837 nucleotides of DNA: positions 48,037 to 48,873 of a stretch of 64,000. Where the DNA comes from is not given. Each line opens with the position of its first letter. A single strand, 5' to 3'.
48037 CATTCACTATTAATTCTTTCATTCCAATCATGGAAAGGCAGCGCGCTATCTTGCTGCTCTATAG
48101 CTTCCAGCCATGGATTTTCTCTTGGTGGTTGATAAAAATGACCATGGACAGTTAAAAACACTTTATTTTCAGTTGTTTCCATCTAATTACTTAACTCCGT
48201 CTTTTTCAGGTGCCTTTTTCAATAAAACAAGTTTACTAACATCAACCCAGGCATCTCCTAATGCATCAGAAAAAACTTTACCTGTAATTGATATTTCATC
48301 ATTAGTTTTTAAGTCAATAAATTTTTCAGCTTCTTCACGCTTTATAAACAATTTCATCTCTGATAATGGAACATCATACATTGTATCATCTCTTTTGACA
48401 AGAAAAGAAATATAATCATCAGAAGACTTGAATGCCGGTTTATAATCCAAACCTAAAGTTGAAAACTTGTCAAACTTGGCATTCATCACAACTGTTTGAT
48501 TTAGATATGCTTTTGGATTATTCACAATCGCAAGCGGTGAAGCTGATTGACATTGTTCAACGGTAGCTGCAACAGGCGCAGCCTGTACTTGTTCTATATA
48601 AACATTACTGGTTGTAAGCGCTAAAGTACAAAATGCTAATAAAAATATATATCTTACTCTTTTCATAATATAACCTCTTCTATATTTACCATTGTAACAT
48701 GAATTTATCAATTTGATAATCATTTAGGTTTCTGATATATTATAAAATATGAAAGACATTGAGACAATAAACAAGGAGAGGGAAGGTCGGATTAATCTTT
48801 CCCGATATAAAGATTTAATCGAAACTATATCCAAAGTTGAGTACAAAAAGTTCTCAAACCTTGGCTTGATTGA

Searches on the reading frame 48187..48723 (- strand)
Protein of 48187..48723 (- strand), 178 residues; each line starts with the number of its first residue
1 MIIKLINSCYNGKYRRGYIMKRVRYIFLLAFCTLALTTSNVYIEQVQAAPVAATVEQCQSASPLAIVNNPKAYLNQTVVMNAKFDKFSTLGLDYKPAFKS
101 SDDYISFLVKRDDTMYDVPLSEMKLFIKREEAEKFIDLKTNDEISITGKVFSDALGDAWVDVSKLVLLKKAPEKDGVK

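Call 7: search_protein_families(library=pfam, proteins=[window:48187-48723:-], max_evalue=0.01)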
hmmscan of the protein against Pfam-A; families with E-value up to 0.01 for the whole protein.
window:48187-48723:- (178 aa): 0 families

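Call 8: search_protein_families(library=ncbifam, proteins=[window:48187-48723:-], max_evalue=0.01)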
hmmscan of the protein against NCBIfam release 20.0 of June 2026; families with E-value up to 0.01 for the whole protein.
window:48187-48723:- (178 aa): 0 families

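Call 30: search_protein_families(library=pfam, proteins=[window:48187-48720:-], max_evalue=10)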
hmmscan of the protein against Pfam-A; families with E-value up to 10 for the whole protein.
window:48187-48720:- (177 aa): 1 family
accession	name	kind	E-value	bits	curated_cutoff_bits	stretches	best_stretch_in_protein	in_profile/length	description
PF03631.20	Virul_fac_BrkB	-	0.13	12.3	33.7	1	1-42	94-135/259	Virulence factor BrkB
